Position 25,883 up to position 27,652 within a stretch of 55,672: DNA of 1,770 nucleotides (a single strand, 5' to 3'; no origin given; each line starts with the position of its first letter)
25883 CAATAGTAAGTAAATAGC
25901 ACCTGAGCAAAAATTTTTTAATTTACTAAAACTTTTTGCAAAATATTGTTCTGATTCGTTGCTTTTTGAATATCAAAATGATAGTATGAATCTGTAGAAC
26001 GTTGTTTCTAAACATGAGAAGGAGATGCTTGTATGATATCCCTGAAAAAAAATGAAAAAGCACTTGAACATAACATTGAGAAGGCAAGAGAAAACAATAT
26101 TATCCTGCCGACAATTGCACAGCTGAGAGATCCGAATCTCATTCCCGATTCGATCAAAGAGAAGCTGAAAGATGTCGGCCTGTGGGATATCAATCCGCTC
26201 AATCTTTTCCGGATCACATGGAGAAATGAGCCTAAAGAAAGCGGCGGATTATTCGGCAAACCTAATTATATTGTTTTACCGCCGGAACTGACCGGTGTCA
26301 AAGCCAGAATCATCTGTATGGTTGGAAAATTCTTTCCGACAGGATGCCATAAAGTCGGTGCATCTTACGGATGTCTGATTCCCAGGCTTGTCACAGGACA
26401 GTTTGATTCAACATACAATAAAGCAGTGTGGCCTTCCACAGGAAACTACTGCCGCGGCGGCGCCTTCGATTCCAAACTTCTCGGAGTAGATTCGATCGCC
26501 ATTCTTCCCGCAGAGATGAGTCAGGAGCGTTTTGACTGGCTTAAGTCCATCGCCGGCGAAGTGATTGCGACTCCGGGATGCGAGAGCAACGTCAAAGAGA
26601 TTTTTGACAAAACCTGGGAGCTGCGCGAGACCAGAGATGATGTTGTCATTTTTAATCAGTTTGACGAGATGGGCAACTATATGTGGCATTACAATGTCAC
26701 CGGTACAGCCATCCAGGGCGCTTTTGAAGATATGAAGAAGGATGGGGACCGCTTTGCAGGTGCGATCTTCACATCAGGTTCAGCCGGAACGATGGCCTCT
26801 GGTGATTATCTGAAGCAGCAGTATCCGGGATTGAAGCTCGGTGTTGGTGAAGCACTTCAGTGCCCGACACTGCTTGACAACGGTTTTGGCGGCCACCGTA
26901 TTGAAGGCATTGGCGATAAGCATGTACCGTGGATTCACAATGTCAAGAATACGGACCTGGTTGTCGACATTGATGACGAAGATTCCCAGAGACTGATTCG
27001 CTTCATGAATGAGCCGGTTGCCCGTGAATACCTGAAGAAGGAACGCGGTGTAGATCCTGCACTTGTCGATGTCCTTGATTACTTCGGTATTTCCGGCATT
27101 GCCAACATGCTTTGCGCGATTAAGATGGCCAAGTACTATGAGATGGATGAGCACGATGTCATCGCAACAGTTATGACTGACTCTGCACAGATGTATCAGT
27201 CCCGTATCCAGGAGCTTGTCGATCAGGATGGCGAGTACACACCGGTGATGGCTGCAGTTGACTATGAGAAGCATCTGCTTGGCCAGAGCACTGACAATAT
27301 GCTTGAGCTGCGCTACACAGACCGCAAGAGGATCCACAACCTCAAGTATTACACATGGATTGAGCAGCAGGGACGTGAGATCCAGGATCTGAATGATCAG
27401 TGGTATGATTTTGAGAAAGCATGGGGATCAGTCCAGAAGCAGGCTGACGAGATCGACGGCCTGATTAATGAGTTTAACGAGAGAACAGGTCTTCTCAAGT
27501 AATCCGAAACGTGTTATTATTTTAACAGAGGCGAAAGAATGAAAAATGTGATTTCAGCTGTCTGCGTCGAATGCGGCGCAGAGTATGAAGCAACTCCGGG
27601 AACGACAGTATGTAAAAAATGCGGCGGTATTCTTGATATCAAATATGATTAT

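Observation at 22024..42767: Purine/urate-type anaerobic catabolic island with non-canonical composition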

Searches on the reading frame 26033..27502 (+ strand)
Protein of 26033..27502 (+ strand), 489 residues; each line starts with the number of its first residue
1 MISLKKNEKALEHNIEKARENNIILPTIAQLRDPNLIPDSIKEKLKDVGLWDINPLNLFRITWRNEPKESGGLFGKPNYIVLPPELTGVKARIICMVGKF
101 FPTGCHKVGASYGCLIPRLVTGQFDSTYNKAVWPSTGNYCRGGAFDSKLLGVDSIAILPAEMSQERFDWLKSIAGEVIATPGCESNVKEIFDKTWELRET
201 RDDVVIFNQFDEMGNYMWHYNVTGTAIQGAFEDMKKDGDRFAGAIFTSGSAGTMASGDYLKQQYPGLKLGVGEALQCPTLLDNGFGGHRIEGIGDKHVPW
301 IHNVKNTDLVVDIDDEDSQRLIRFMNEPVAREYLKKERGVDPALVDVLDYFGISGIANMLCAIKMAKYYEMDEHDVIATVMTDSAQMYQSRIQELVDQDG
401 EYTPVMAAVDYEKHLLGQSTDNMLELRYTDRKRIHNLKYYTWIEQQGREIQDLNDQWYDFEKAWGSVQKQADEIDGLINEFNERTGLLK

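Call 3: search_protein_families(library=pfam, proteins=[window:26033-27502:+])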
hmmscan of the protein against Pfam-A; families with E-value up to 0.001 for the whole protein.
window:26033-27502:+ (489 aa): 1 family
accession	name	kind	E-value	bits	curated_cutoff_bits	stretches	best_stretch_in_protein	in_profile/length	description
PF00291.31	PALP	-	6e-08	32.8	35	1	128-323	55-254/295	Pyridoxal-phosphate dependent enzyme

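Call 5: search_protein_families(library=ncbifam, proteins=[window:26033-27502:+])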
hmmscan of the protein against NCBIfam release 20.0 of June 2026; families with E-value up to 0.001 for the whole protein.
window:26033-27502:+ (489 aa): 8 families
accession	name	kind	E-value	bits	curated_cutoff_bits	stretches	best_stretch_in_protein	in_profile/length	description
TIGR01139.1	cysK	equivalog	3.2e-23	82.4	350.95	1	129-390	58-294/298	cysteine synthase A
TIGR01136.1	cysKM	subfamily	2.9e-22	79.4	344.15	1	130-390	59-295/299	cysteine synthase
TIGR01137.1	cysta_beta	equivalog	8.4e-18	64.3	510.25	1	96-392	31-309/457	cystathionine beta-synthase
NF007989.0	PRK10717.1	equivalog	4.4e-17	62.1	387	1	132-392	69-316/334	cysteine synthase A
NF008735.0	PRK11761.1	equivalog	9.5e-10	38.2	413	1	137-325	72-246/296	cysteine synthase CysM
TIGR01138.1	cysM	equivalog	3.8e-08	33.2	394.2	1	137-388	68-284/290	cysteine synthase B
TIGR03945.1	PLP_SbnA_fam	equivalog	4.9e-08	32.4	349.95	1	90-321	21-247/304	2,3-diaminopropionate biosynthesis protein SbnA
NF053679.1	CysteaSynCapA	equivalog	1.1e-07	31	600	1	144-325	83-269/329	cysteate synthase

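Call 18: search_solved_structures(query=window:26033-27502:+, max_evalue=0.01, show_alignments=1)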
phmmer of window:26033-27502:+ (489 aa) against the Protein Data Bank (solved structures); distinct sequences matched with E-value up to 0.01: 77 (the best 60 are shown).
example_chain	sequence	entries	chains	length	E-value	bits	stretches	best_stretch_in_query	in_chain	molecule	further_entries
7n2t_A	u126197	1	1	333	1.1e-16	63.7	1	73-321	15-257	Cysteine synthase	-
8t2c_A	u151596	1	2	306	2.1e-15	59.5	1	131-323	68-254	Cysteine synthase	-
6c2h_A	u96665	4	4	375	2.1e-15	59.4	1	84-324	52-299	Cystathionine beta-synthase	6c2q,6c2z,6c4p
8srt_A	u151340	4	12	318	2.3e-15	59.3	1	131-323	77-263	Cysteine synthase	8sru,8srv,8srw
5b53_A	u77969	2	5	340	2.3e-14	56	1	145-318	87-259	Cysteine synthase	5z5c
2isq_A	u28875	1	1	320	4.4e-14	55.1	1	129-323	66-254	Cysteine synthase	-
1z7w_A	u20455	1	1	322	4.4e-14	55.1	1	129-323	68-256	Cysteine synthase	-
1z7y_A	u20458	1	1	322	5.7e-14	54.7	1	131-323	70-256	Cysteine synthase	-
5b55_A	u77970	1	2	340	1.2e-13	53.7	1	145-318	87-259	Cysteine synthase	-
4aec_A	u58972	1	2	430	2.9e-13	52.4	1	112-318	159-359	CYSTEINE SYNTHASE, MITOCHONDRIAL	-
3fca_A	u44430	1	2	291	1.2e-12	50.4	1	129-336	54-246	Cysteine synthase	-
1o58_A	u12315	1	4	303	1.2e-12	50.4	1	128-336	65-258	O-acetylserine sulfhydrylase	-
2egu_A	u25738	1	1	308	1.7e-12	49.8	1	131-318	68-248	Cysteine synthase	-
7xrq_A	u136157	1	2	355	3.2e-12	49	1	84-324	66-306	Cystathionine beta-synthase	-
4i1y_A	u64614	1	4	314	4.7e-12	48.4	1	88-325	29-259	Cysteine synthase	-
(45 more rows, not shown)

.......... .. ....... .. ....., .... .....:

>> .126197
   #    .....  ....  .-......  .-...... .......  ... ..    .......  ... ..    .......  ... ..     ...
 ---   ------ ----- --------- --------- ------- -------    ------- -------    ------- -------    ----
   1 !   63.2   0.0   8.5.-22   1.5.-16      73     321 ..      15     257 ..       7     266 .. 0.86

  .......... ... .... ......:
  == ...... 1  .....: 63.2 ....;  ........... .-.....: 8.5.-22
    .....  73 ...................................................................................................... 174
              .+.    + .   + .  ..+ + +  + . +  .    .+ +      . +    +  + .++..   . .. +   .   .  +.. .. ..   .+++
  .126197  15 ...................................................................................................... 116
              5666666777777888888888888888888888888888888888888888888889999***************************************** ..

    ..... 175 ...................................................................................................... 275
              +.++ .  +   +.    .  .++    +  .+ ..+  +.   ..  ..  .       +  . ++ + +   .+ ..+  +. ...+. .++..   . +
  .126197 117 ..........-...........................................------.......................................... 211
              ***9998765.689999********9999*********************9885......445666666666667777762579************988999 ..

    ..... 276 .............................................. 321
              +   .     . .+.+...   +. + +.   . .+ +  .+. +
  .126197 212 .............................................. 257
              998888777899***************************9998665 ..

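Call 21: find_homologous_proteins(query=window:26033-27502:+, max_evalue=1e-10)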
Query window:26033-27502:+ (489 aa): 8000 proteins with E <= 1e-10 among 8000 candidates; the best 120 are listed.
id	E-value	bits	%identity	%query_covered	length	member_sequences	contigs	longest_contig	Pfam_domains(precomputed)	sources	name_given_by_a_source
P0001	0.0e+0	1094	94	100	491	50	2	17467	PF00291.32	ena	-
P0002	2.2e-289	978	-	-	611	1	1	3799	PF00291.32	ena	-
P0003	5.4e-285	964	83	100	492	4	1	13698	PF00291.32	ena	-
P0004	3.9e-281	951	81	100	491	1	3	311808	PF00291.32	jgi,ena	-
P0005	6.9e-280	947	82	100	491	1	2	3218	PF00291.32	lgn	-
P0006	3.2e-279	945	81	100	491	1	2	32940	PF00291.32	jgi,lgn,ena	-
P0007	1.0e-275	933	79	100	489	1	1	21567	PF00291.32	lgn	-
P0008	1.1e-275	933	80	100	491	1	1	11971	-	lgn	-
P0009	5.8e-275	931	80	100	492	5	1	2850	PF00291.32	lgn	-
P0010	1.7e-274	929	79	100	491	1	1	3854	PF00291.32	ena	-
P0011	2.4e-274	929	79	100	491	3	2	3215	PF00291.32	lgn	-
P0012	3.0e-274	928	79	100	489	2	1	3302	PF00291.32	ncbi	-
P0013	4.3e-274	928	79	100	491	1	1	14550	PF00291.32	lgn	-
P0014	6.2e-274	927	79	100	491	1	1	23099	PF00291.32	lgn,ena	-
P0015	8.5e-274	927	79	100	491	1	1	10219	PF00291.32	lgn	-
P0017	1.2e-273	926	79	100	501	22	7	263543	PF00291.32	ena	-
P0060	4.7e-257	871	75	100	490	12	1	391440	PF00291.32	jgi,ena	-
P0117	3.8e-248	842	73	100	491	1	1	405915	PF00291.32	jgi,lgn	-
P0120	7.4e-248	841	72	100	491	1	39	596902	PF00291.32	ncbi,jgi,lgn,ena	ncbi:MAG: pyridoxal-5-phosphate-dependent protein subunit beta [Candidatus Metalachnospira sp.]|jgi:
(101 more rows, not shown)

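Call 22: find_encoding_contigs(protein=P0120, flank=10000, max_places=4)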
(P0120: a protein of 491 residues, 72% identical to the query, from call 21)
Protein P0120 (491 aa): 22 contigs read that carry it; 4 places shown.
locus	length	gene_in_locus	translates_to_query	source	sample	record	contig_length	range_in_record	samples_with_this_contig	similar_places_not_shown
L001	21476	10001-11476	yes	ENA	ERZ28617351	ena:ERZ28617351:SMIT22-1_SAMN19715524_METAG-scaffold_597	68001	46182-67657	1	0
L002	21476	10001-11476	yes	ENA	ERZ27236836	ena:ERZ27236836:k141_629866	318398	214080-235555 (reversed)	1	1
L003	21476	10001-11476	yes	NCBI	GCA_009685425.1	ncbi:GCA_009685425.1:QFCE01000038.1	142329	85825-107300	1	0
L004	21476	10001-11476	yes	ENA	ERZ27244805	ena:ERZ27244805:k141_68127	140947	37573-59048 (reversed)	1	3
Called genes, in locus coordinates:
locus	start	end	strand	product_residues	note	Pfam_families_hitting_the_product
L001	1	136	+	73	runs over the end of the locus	-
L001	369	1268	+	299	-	PF04055:Radical_SAM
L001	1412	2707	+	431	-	PF08245:Mur_ligase_M, PF02875:Mur_ligase_C, PF27239:FOL3_C (weak)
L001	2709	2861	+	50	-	-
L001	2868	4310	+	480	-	PF00515:TPR_1 (faint), PF07719:TPR_2 (faint), PF13432:TPR_16 (faint), PF14559:TPR_19 (faint), PF13414:TPR_11 (faint), PF13424:TPR_12 (faint), PF13174:TPR_6 (weak)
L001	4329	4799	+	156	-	PF04167:DUF402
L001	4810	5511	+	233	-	PF20582:UPF0758_N (weak), PF04002:RadC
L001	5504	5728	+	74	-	PF04024:PspC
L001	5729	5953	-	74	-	-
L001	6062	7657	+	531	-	PF01656:CbiA (weak), PF06418:CTP_synth_N, PF00117:GATase, PF07722:Peptidase_C26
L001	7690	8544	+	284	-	PF01678:DAP_epimerase, PF05544:Pro_racemase (faint), PF01678:DAP_epimerase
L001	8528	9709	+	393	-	PF00155:Aminotran_1_2, PF04864:Alliinase_C (faint)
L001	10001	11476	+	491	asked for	PF00291:PALP (weak)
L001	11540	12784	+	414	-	PF00291:PALP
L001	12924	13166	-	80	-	-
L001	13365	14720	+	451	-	PF01554:MatE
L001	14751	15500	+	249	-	PF12746:GNAT_acetyltran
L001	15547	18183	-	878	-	PF00133:tRNA-synt_1, PF09334:tRNA-synt_1g, PF13603:tRNA-synt_1_2 (weak), PF09334:tRNA-synt_1g (weak), PF08264:Anticodon_1, PF10458:Val_tRNA-synt_C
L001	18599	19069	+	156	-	PF01957:NfeD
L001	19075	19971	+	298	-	PF01145:Band_7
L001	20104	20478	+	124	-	PF00392:GntR, PF13545:HTH_Crp_2 (faint), PF13730:HTH_36 (faint)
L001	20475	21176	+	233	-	PF00005:ABC_tran, PF13304:AAA_21 (faint)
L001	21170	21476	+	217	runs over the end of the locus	?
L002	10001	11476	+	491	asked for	PF00291:PALP (weak)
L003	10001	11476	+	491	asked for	PF00291:PALP (weak)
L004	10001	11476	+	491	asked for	PF00291:PALP (weak)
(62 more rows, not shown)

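Call 23: find_encoding_contigs(protein=P0060, flank=10000, max_places=3)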
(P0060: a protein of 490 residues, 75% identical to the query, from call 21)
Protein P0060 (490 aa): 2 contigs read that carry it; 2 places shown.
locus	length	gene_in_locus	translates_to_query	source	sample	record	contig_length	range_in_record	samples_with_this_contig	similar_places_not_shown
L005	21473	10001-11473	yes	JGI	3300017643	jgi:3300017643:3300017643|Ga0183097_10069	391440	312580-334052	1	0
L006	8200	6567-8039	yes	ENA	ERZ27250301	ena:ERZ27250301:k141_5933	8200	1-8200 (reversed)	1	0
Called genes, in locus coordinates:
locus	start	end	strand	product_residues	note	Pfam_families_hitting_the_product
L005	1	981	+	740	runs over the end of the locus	PF13089:PP_kinase_N, PF02503:PP_kinase, PF17941:PP_kinase_C_1, PF13091:PLDc_2 (faint), PF13090:PP_kinase_C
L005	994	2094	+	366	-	PF13450:NAD_binding_8, PF03275:GLF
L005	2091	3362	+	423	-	PF01979:Amidohydro_1, PF07969:Amidohydro_3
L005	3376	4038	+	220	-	PF20190:DUF6553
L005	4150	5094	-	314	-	PF00696:AA_kinase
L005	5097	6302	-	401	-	PF02729:OTCace_N, PF00185:OTCace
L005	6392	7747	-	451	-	PF01546:Peptidase_M20, PF07687:M20_dimer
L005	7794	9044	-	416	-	PF00291:PALP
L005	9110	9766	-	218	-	PF08348:PAS_6, PF13309:HTH_22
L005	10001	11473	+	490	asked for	PF00291:PALP (weak)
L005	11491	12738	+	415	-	PF00291:PALP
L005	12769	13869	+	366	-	PF00266:Aminotran_5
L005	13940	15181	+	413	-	PF06245:DUF1015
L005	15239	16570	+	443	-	PF01979:Amidohydro_1, PF07969:Amidohydro_3 (faint)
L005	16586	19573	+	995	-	PF00070:Pyr_redox (faint), PF14691:Fer4_20, PF01266:DAO (weak), PF03486:HI0933_like (faint), PF07992:Pyr_redox_2, PF12831:FAD_oxidored (faint), PF13450:NAD_binding_8, PF13738:Pyr_redox_3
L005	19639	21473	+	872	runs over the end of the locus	PF00111:Fer2 (weak), PF01799:Fer2_2, PF01315:Ald_Xan_dh_C, PF02738:MoCoBD_1, PF20256:MoCoBD_2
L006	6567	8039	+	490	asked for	PF00291:PALP (weak)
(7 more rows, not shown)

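Call 26: find_encoding_contigs(protein=window:26033-27502:+, flank=10000, max_places=4)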
Protein window:26033-27502:+ (489 aa): no gene with exactly this product is on record in the collection.

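Call 27: find_related_loci(query=window:26033-27502:+, collection=genome_contigs, flank=10000)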
Query window:26033-27502:+ (489 aa) in genome_contigs; peptide patterns used: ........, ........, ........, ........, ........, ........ (x = any residue, [..] = any of these).
600 stretches matched a pattern (row limit reached: there are more); 582 encode a relative of the query (tblastn E <= 1e-3); the best 80 are kept; 80 distinct loci.
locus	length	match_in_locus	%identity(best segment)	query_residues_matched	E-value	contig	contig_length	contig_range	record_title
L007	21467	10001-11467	78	1-489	0e+0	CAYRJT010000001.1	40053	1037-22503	MAG TPA_asm: uncultured Lachnospiraceae bacterium isolate SRP192927_co1_119 genome assembly, contig: NODE_1492_length_40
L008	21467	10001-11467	79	1-489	0e+0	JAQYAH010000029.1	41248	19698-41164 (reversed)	MAG: Clostridiales bacterium isolate SUG1684 k141_1149606, whole genome shotgun sequence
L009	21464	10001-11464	78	1-488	0e+0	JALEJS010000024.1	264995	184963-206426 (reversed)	MAG: Blautia sp. isolate SUG67 k141_7167347, whole genome shotgun sequence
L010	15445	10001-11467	77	1-489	0e+0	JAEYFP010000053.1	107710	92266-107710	MAG: Bacillota bacterium isolate OH_HFB_252 k127_2364751, whole genome shotgun sequence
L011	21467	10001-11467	72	1-489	0e+0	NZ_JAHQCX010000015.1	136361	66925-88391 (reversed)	Diplocloster modestus strain ASD4241 Scaffold_15, whole genome shotgun sequence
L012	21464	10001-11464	73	1-489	0e+0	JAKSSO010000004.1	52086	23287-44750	MAG: Mogibacterium sp. isolate Horse_feces283 MAG283_4, whole genome shotgun sequence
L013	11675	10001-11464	74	1-489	0e+0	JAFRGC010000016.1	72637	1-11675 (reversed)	MAG: Mogibacterium sp. isolate RGIG2438 Goat_Ileum.Co__c183802, whole genome shotgun sequence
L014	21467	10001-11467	72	1-489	0e+0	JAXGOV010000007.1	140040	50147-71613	MAG: Candidatus Metalachnospira sp. isolate AnMBR.bin288 bin288_7, whole genome shotgun sequence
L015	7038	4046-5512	71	1-489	0e+0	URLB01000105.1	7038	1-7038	uncultured Clostridiales bacterium isolate UMGS1098 genome assembly, contig: NODE_4929_length_7038_cov_3.133037, whole g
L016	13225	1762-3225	73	1-489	0e+0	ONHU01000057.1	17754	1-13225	uncultured Clostridiales bacterium isolate RUG321 genome assembly, contig: scaffold_5384, whole genome shotgun sequence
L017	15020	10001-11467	72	1-489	0e+0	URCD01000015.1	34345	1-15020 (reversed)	uncultured Clostridiales bacterium isolate UMGS863 genome assembly, contig: NODE_1256_length_34345_cov_3.261155, whole g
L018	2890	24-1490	72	1-489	0e+0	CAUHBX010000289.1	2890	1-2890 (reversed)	MAG TPA_asm: uncultured Eubacteriales bacterium isolate SRR16280116_bin.38_MetaWRAP_v1.3_MAG genome assembly, contig: ER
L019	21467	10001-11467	71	1-489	0e+0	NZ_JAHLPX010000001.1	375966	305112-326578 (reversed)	Anaerotignum sp. MSJ-24 M-24_ctg0003, whole genome shotgun sequence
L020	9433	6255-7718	73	1-489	0e+0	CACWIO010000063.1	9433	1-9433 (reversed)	MAG: uncultured Clostridiales bacterium isolate RUG10605 genome assembly, contig: RUG10605_asm_63, whole genome shotgun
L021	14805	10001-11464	72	1-489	0e+0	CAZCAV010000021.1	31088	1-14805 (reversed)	MAG TPA_asm: uncultured Oscillospiraceae bacterium isolate SRP192927_co4_294 genome assembly, contig: NODE_2330_length_3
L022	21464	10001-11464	73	1-489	0e+0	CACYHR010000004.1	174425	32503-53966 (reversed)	MAG: uncultured Clostridiales bacterium isolate RUG11951 genome assembly, contig: RUG11951_asm_4, whole genome shotgun s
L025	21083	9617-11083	72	1-489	0e+0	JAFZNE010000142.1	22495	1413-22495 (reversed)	MAG: Lachnospiraceae bacterium isolate RGIG7919 Water_buffalos_Reticulum.Co__c4987432, whole genome shotgun sequence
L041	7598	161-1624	68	2-489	0e+0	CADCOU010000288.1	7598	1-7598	MAG: uncultured Lachnospiraceae bacterium isolate RUG14848 genome assembly, contig: RUG14848_asm_288, whole genome shotg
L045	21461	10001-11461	64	1-488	0e+0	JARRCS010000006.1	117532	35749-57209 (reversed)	MAG: Halanaerobiales bacterium isolate DJKA113_NP-J24_bin.46 scaffold_30, whole genome shotgun sequence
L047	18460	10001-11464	64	1-489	0e+0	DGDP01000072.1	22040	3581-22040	MAG TPA_asm: Acetomicrobium sp. UBA3949 UBA3949_contig_2205, whole genome shotgun sequence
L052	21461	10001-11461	63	1-488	0e+0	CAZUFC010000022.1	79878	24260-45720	MAG TPA_asm: uncultured bacterium isolate SRP141376_co4_129 genome assembly, contig: NODE_511_length_79878_cov_9.140724,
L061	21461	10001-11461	64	1-488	0e+0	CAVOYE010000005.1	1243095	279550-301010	MAG: uncultured Chloroflexia bacterium isolate MFD09964.bin.2.39 genome assembly, contig: contig_14404, whole genome sho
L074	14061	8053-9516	64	1-489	0e+0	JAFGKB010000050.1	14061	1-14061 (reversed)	MAG: Anaerolineae bacterium isolate Zod_Metabat.308 k87_608500, whole genome shotgun sequence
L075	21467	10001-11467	62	1-488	0e+0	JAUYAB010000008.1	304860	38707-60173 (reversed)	MAG: Ignavibacteria bacterium isolate C18_metabat.bin.46 C18_k141_259242, whole genome shotgun sequence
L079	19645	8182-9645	60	1-489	0e+0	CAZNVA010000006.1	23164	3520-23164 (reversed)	MAG TPA_asm: uncultured Thermotogae bacterium isolate ERP127260_co1_46 genome assembly, contig: NODE_852_length_23164_co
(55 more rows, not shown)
